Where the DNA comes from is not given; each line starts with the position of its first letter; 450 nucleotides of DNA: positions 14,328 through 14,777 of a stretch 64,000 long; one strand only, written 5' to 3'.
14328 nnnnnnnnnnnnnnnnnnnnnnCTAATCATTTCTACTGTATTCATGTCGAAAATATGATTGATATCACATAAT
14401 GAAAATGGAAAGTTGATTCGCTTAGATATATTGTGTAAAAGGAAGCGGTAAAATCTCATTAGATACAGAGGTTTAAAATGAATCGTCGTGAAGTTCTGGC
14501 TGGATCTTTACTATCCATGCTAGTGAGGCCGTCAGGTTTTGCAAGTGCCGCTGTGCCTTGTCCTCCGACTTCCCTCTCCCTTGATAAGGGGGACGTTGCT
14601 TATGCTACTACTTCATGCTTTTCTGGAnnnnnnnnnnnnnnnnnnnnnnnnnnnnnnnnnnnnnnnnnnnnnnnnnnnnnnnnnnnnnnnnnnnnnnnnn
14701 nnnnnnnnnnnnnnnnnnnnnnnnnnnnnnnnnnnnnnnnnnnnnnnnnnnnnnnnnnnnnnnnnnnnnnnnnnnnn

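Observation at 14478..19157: Two otherwise dissimilar secreted proteins share a Tat-type leader followed by a PCPP-x-S motif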

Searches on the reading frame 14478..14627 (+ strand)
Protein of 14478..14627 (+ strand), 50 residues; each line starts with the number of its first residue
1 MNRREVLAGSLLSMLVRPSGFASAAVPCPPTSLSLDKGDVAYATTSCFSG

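Call 33: search_protein_families(library=pfam, proteins=[window:14478-14627:+], max_evalue=10)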
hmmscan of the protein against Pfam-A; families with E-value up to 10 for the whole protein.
seq(50 aa): 0 families

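Call 41: search_protein_representatives(alignment_id=A5)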
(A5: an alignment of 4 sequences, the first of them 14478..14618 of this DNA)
Query: 4 sequences, 45 profile positions. Proteins with E-value up to 0.001 (for the whole library): 41; up to 1e-10: 3; up to 1e-30: 0. The best 41 are listed.
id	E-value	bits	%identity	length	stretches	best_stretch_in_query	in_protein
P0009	3.9e-18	81.2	-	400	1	1-45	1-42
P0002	9.8e-18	79.9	-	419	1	1-45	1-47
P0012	6.8e-14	67.6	-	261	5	19-36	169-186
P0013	2.3e-08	49.9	-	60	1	1-45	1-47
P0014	1.4e-07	47.4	-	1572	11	10-34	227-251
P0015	8.2e-07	44.9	-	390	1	1-45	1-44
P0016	1.8e-06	43.8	-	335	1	1-45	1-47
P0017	1.0e-05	41.4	-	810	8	21-35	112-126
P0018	1.3e-05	41.1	-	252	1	1-45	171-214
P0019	1.8e-05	40.6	-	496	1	1-45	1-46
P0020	1.9e-05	40.6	-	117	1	1-45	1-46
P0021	2.2e-05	40.3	-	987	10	18-34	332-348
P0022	3.8e-05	39.6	-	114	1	1-45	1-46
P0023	4.7e-05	39.3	-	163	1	1-45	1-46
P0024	7.6e-05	38.6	-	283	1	1-45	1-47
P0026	7.9e-05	38.6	-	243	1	1-45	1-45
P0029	1.0e-04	38.2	-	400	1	1-45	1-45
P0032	1.3e-04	37.8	-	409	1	1-45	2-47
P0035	2.6e-04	36.9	-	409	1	1-45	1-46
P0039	4.5e-04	36.1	-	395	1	3-45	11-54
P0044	6.3e-04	35.7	-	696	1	3-45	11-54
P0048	9.1e-04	35.2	-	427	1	1-45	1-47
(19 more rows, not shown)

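Call 47: search_protein_families(library=pfam, proteins=[P0016, P0024, P0026, P0044, P0019, P0029, P0032, P0048, P0035, P0039], max_evalue=0.01)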
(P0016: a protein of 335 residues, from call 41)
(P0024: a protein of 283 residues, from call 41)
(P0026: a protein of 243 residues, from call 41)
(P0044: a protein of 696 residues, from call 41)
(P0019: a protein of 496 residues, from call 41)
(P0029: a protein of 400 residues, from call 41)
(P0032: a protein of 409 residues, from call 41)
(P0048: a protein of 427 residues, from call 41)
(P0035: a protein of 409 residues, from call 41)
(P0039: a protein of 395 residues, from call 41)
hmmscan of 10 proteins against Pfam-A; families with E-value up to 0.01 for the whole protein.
P0016 (335 aa): 1 family
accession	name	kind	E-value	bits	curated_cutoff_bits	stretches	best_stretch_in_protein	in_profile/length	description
PF01670.23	Glyco_hydro_12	-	0.00083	20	27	1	271-326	158-205/207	Glycosyl hydrolase family 12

P0024 (283 aa): 1 family
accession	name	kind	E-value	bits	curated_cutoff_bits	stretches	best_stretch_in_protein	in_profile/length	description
PF14099.13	Polysacc_lyase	-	0.00021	21.7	29.9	1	195-260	139-197/210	Polysaccharide lyase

P0026 (243 aa): 2 families
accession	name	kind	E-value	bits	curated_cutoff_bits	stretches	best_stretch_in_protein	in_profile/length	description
PF13810.12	DUF4185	-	0.0049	16.6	39.5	1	50-128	119-199/309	Domain of unknown function (DUF4185)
PF06439.18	3keto-disac_hyd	-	0.0068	16.9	26.8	0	136-217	74-160/187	3-keto-disaccharide hydrolase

P0044 (696 aa): 0 families

P0019 (496 aa): 0 families

P0029 (400 aa): 0 families

P0032 (409 aa): 0 families

P0048 (427 aa): 0 families

P0035 (409 aa): 0 families

P0039 (395 aa): 1 family
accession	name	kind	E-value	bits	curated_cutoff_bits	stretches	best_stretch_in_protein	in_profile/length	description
PF19501.5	PcRGLX_1st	-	0.0052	17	22.1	0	69-119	12-67/83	PcRGLX-like N-terminal RIFT barrel domain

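Call 48: find_encoding_contigs(protein=P0044, flank=10000, max_places=2)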
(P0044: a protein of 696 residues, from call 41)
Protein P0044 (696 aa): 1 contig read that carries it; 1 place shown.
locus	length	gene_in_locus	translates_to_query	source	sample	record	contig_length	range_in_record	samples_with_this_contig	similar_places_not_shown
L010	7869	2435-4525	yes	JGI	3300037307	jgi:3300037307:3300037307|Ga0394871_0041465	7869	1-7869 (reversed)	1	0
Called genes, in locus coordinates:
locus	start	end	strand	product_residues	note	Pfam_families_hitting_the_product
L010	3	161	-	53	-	?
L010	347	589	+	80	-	PF00550:PP-binding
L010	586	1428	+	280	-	-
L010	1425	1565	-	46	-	-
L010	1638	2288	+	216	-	-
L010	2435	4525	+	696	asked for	-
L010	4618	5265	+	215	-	PF14559:TPR_19 (faint), PF13428:TPR_14 (faint), PF13431:TPR_17 (faint), PF07719:TPR_2 (faint), PF13414:TPR_11 (weak), PF13432:TPR_16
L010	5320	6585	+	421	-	PF04932:Wzy_C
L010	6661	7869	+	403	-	?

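Call 58: search_protein_families(library=ncbifam, proteins=[window:14478-14627:+], max_evalue=10)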
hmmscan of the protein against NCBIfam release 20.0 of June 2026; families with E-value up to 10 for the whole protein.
seq(50 aa): 0 families
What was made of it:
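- On Tat signal peptide: There is no hit for the window's A or B (call 58).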

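Call 63: search_protein_families(library=phrogs, proteins=[P0029, P0026, P0044, P0048], max_evalue=0.001)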
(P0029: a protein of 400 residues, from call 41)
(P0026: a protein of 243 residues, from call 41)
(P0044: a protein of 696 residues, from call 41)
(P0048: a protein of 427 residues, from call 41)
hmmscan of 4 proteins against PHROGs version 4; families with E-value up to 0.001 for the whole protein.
P0029 (400 aa): 0 families

P0026 (243 aa): 0 families

P0044 (696 aa): 0 families

P0048 (427 aa): 0 families
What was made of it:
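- Tried and rejected: PHROGs gave nothing for the cellular cargos (call 63).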

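Call 68: search_protein_families(library=pfam, proteins=[L010:6661-7869:+, L010:1638-2288:+], max_evalue=0.01)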
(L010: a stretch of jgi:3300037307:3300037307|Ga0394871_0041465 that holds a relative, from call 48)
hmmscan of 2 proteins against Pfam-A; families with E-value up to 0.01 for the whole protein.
L010:6661-7869:+ (403 aa): 2 families
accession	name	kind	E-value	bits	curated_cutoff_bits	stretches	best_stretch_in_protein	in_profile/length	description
PF13440.11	Polysacc_synt_3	-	4.1e-56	190.8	23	1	27-317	1-291/293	Polysaccharide biosynthesis protein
PF01943.22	Polysacc_synt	-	3.8e-29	102.4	28.2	1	5-268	3-272/274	Polysaccharide biosynthesis protein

L010:1638-2288:+ (216 aa): 1 family
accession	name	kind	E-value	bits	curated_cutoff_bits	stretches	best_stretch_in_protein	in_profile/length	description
PF12146.15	Hydrolase_4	-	0.0099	15.6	27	0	6-90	50-132/239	Serine aminopeptidase, S33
